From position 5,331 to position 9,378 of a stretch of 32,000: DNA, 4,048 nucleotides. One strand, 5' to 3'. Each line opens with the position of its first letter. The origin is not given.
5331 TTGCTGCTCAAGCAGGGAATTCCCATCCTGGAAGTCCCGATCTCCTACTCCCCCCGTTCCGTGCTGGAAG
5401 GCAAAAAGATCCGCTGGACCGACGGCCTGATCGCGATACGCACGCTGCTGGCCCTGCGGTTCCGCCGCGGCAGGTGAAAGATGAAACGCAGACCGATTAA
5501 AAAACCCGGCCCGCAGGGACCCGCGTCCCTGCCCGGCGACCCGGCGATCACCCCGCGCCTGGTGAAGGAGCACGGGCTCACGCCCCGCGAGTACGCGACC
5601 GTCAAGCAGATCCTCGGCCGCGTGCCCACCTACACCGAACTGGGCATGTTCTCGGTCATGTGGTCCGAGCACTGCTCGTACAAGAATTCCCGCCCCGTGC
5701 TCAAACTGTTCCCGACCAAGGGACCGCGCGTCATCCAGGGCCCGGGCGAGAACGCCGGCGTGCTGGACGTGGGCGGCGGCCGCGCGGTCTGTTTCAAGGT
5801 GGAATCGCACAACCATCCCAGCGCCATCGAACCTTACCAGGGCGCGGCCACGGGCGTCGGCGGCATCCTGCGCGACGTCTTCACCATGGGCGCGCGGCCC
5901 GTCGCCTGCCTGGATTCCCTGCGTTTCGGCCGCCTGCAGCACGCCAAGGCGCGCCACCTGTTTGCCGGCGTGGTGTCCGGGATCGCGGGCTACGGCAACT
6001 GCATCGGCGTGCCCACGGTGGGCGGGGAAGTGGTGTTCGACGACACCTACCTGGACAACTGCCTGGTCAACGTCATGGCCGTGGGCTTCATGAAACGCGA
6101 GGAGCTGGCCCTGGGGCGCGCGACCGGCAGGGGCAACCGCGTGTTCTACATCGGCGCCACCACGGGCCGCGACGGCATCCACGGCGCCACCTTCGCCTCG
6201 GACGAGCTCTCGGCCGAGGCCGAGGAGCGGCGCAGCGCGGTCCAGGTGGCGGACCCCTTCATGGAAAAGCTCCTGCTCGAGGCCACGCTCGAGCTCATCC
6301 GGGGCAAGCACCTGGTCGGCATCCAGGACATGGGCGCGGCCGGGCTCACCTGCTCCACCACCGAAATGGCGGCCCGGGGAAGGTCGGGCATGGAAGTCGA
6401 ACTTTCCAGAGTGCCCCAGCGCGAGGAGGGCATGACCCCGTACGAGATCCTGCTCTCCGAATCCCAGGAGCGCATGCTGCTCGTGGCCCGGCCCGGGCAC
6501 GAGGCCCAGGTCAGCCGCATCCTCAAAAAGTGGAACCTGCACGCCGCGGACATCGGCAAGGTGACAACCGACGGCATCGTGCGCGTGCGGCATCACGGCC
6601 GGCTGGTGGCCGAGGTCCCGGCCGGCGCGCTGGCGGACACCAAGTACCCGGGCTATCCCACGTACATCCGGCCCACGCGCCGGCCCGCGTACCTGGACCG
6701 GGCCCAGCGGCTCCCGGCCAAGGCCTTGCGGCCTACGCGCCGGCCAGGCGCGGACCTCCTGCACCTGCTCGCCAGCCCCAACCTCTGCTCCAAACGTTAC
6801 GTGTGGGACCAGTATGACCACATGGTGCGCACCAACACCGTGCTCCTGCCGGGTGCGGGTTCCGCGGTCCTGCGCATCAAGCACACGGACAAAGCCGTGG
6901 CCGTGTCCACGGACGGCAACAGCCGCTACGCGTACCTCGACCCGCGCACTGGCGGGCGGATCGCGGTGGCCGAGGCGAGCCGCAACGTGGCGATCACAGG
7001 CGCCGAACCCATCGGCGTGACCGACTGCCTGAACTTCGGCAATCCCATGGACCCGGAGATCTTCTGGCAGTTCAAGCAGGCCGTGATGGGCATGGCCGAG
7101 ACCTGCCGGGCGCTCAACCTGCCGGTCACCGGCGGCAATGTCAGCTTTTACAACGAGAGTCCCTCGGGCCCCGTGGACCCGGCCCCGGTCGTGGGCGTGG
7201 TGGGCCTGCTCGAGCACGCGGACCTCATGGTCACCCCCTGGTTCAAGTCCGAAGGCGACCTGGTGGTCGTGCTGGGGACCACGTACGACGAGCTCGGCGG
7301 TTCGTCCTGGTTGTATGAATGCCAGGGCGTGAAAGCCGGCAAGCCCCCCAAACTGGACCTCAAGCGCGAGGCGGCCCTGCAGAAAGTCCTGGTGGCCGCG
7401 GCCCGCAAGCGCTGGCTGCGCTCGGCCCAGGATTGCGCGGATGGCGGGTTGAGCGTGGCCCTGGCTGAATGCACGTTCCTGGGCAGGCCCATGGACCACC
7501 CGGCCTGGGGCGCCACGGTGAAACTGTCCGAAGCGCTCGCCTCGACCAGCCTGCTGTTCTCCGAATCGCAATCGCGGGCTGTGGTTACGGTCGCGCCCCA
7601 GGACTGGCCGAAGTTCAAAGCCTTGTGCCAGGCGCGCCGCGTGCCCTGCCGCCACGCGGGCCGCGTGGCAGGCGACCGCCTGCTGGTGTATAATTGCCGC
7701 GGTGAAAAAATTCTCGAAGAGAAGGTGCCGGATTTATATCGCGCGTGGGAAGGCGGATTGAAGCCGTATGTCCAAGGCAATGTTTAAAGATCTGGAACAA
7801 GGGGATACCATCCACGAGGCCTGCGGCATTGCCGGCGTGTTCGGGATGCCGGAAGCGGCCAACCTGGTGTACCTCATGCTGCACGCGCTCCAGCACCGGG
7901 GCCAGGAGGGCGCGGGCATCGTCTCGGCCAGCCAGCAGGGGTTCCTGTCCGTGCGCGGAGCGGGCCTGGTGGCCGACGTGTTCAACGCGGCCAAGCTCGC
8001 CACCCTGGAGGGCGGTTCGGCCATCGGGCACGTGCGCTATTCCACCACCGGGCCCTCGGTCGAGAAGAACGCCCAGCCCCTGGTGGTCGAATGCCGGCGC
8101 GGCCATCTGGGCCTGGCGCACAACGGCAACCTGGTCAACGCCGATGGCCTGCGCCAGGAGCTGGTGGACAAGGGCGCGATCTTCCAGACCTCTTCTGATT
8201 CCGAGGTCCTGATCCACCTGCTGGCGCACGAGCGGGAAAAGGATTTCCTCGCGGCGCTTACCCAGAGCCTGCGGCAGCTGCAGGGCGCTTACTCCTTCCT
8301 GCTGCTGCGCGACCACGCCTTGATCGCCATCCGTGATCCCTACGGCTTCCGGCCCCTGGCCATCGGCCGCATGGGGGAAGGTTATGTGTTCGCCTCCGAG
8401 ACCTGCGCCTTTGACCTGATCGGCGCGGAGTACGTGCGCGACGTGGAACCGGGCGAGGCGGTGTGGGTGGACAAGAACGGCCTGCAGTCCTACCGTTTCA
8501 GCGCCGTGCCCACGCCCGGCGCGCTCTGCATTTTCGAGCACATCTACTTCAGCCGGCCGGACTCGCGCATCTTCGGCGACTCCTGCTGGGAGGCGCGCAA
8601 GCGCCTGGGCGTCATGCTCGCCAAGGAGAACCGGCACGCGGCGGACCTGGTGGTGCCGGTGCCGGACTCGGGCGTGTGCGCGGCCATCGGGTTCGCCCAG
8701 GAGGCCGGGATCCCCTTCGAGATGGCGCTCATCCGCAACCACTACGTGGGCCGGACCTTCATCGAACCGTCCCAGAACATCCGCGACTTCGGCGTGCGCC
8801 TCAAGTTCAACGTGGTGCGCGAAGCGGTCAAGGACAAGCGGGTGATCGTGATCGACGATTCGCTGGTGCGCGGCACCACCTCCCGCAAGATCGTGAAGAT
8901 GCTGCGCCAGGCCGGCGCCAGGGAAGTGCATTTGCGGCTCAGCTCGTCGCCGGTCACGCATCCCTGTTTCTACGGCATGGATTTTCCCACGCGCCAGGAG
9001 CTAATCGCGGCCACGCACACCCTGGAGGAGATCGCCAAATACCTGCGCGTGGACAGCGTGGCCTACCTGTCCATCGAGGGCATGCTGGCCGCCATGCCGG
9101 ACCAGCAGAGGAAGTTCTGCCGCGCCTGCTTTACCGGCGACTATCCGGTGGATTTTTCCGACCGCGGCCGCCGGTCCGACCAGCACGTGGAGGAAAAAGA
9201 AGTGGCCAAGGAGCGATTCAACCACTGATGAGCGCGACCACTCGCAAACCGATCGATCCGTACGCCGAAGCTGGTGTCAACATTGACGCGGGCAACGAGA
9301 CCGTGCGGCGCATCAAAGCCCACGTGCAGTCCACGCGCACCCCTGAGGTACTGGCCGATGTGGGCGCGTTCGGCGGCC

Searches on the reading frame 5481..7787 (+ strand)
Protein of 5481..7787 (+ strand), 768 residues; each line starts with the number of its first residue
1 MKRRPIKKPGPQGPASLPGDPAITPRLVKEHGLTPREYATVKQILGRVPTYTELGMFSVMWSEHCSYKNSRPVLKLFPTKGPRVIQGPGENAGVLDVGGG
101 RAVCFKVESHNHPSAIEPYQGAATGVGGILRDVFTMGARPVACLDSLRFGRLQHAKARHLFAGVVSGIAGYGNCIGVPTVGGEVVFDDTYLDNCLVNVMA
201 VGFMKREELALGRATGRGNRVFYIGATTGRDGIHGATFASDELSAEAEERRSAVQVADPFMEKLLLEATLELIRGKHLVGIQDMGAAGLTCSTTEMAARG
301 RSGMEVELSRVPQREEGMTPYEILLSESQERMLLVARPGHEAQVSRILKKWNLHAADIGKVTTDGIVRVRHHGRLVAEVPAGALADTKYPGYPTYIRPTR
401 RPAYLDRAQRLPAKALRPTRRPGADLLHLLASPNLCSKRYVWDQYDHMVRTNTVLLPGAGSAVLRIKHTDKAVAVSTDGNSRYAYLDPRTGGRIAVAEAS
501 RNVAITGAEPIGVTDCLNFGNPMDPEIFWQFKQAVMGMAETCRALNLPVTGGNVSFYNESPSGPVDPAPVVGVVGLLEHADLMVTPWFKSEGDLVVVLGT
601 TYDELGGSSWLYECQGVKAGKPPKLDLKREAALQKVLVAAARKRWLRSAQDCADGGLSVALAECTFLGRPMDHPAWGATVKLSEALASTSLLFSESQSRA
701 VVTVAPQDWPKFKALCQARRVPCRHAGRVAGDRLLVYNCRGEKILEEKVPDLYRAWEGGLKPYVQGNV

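Call 31: search_protein_families(library=pfam, proteins=[window:5481-7787:+], max_evalue=0.001)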
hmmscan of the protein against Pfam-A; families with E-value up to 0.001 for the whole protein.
window:5481-7787:+ (768 aa): 3 families
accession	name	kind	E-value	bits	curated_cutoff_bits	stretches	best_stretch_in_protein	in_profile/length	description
PF00586.29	AIRS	-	3.1e-55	185.8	24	2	89-204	1-112/112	AIR synthase related protein, N-terminal domain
PF02769.27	AIRS_C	-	3.9e-55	186.7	23.1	2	217-370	2-154/156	AIR synthase related protein, C-terminal domain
PF18072.6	FGAR-AT_linker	-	3e-16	60.1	26.6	1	30-68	9-50/50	Formylglycinamide ribonucleotide amidotransferase linker domain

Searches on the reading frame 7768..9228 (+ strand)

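Call 31: search_protein_families(library=pfam, proteins=[window:7768-9228:+], max_evalue=0.001)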
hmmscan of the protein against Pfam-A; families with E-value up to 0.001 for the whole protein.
window:7768-9228:+ (486 aa): 4 families
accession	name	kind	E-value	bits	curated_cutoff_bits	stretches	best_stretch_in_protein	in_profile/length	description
PF13522.11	GATase_6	-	1.3e-21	77.4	27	1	80-211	8-130/130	Glutamine amidotransferase domain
PF13537.11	GATase_7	-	1.5e-21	77.1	25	1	96-215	7-121/123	Glutamine amidotransferase domain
PF00156.33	Pribosyltran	-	1.5e-06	28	26.3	1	289-389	24-120/158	Phosphoribosyl transferase domain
PF13230.11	GATase_4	-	0.00023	20.7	23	1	81-129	70-118/272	Glutamine amidotransferases class-II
